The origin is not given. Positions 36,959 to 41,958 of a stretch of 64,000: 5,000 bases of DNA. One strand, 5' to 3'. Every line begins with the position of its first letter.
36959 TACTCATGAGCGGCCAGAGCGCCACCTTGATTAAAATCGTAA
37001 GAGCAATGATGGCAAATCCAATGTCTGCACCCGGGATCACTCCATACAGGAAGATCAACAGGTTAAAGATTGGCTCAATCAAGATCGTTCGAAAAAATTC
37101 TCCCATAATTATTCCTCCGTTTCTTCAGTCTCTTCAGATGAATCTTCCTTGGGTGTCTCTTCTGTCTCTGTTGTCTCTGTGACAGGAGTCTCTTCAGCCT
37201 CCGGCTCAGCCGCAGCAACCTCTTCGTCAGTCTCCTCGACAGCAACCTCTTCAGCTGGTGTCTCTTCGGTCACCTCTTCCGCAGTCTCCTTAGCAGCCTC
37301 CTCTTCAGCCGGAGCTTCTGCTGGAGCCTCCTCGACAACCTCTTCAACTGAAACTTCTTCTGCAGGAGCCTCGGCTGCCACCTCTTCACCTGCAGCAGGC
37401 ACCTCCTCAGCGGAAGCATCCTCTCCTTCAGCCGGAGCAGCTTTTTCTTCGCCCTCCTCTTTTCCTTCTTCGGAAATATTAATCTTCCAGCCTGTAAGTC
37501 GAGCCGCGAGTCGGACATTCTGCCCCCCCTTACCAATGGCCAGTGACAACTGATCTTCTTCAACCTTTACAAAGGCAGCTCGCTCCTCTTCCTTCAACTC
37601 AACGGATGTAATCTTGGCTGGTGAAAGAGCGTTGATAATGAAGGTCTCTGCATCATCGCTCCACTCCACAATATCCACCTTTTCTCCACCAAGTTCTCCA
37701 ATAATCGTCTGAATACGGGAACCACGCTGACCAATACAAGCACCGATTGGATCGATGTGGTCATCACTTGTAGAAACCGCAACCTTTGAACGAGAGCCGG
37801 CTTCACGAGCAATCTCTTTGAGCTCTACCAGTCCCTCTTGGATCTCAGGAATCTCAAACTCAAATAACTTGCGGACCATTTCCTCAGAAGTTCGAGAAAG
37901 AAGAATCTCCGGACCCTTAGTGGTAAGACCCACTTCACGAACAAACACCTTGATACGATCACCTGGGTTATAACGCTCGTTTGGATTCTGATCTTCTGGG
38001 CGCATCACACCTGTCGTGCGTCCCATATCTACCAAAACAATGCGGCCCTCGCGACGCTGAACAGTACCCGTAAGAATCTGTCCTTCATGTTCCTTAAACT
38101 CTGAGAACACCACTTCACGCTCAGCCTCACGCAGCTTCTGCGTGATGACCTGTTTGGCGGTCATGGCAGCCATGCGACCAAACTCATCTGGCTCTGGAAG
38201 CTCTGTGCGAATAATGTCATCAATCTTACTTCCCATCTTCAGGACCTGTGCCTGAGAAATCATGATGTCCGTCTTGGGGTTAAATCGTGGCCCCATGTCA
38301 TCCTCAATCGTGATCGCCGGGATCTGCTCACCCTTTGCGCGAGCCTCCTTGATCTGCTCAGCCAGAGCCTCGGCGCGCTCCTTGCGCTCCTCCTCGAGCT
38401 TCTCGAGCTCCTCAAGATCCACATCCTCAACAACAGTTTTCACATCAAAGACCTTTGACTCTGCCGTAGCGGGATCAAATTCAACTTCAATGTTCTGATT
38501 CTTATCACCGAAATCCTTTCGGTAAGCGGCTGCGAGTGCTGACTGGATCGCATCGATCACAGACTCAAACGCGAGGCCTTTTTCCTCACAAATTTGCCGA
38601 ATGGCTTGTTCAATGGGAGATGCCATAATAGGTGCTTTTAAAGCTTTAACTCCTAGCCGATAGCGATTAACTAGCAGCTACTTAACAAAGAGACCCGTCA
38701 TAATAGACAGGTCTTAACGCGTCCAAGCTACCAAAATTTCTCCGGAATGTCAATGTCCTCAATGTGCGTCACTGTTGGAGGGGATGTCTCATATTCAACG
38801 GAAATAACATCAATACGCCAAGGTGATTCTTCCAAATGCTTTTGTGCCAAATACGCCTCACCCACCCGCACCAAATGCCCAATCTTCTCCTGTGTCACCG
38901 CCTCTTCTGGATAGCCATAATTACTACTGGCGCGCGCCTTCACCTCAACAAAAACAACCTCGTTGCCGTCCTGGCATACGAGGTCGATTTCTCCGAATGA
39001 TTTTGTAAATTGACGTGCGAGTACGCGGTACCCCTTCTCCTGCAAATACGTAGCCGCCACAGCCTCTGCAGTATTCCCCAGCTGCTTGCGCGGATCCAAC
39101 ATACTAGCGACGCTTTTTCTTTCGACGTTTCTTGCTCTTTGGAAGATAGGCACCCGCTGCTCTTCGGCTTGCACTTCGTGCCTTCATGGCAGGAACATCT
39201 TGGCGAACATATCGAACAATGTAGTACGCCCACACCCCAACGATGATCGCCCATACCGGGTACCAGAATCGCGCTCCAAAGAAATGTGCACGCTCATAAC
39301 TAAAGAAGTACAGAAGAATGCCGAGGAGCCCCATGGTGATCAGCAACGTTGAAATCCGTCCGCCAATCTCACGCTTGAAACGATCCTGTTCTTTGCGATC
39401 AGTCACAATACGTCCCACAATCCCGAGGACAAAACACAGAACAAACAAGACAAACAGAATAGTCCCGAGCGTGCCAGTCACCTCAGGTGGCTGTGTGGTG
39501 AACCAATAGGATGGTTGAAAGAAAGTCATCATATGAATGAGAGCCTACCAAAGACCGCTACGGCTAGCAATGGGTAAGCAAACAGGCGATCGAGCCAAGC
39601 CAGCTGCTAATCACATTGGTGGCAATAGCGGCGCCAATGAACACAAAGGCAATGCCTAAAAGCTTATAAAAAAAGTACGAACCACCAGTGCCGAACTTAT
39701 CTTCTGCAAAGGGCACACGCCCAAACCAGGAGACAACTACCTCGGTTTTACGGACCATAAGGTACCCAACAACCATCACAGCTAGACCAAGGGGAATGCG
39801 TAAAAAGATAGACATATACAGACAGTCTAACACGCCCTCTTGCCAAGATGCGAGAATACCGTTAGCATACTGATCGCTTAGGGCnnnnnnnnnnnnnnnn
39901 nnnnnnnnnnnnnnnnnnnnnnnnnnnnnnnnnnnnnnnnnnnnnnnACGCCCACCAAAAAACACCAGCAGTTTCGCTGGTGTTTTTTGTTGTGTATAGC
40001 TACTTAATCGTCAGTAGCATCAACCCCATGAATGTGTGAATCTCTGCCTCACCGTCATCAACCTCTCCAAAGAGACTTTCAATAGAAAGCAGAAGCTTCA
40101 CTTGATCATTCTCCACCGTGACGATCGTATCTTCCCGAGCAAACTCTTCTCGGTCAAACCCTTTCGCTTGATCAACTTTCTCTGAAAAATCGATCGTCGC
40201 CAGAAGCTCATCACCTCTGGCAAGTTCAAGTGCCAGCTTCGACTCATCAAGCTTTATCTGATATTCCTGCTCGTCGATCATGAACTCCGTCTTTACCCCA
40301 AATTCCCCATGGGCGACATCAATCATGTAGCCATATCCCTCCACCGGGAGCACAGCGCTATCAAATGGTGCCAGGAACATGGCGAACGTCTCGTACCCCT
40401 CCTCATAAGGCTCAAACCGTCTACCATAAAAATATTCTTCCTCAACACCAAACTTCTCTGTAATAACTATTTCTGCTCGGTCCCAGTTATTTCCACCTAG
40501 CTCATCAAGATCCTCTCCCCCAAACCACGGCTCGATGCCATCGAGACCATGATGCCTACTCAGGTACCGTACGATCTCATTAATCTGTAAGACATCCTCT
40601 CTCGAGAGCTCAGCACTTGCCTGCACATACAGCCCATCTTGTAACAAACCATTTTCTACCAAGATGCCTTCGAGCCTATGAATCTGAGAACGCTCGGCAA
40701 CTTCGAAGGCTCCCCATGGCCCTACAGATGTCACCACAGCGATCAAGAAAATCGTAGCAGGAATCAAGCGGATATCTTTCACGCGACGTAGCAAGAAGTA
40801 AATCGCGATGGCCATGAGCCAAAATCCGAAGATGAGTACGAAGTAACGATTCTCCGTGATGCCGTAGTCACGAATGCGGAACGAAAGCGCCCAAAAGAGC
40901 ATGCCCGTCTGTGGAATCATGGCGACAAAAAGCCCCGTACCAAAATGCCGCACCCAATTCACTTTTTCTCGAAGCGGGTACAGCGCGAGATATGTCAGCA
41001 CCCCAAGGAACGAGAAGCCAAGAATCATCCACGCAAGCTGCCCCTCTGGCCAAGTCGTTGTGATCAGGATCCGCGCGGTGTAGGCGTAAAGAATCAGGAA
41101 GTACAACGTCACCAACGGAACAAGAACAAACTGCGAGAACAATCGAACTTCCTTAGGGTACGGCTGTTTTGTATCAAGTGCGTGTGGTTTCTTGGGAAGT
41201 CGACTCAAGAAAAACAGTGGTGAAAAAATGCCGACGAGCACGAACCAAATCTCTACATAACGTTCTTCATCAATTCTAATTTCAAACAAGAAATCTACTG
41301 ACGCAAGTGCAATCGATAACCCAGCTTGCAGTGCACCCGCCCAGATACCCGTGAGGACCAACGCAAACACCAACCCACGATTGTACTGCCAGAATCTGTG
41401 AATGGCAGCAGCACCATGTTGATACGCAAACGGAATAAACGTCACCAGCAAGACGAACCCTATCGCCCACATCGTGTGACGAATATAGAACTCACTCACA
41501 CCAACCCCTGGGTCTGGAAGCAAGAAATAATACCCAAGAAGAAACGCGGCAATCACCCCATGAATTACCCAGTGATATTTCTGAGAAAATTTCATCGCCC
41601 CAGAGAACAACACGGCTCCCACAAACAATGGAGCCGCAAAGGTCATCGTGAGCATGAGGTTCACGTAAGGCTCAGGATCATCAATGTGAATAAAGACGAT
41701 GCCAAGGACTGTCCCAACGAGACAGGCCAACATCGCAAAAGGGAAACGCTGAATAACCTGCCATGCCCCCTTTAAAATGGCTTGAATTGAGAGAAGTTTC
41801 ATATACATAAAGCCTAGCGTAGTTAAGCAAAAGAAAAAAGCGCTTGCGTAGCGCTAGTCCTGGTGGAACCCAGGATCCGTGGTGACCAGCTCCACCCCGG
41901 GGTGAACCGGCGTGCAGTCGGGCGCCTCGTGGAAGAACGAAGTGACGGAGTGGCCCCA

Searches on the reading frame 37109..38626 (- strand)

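Call 45: search_protein_families(library=pfam, proteins=[window:37109-38626:-], max_evalue=0.001)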
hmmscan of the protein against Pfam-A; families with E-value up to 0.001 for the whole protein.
window:37109-38626:- (505 aa): 4 families
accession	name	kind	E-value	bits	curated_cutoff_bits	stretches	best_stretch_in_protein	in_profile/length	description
PF13184.12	KH_5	-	2.9e-29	101.4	27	1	276-343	1-68/69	NusA-like KH domain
PF08529.16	NusA_N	-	3.7e-26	92.1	23.8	1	7-171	4-119/119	NusA N-terminal domain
PF00013.35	KH_1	-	6.5e-06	26.3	21.5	0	353-389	4-41/66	KH domain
PF23095.1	KH_NusA_C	-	5.1e-05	23.7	34.2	1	351-386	1-36/59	Transcription termination/antitermination protein NusA, KH domain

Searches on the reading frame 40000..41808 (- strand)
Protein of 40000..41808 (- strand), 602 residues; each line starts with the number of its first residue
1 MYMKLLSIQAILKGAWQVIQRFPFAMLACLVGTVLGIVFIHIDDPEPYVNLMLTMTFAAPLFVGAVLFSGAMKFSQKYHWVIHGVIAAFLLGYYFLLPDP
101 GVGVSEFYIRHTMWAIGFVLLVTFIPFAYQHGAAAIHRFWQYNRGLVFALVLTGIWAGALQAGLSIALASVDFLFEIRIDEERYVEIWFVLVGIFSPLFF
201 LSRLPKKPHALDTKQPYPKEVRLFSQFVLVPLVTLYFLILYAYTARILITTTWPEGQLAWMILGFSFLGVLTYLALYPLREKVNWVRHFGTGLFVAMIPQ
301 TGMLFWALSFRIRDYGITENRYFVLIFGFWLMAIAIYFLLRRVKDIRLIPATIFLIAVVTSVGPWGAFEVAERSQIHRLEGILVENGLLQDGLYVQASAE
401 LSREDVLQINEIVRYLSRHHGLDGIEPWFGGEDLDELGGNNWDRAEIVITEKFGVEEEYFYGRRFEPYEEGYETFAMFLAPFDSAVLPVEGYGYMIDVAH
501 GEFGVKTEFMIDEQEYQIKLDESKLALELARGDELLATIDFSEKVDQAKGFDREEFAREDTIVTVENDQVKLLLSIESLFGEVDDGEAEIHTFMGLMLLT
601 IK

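Call 45: search_protein_families(library=pfam, proteins=[window:40000-41808:-], max_evalue=0.001)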
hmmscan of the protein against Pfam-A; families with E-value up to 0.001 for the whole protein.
window:40000-41808:- (602 aa): 1 family
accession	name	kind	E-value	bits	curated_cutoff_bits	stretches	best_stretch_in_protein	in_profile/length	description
PF13687.11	DUF4153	-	2.2e-26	93.3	27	1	35-362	7-329/373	Domain of unknown function (DUF4153)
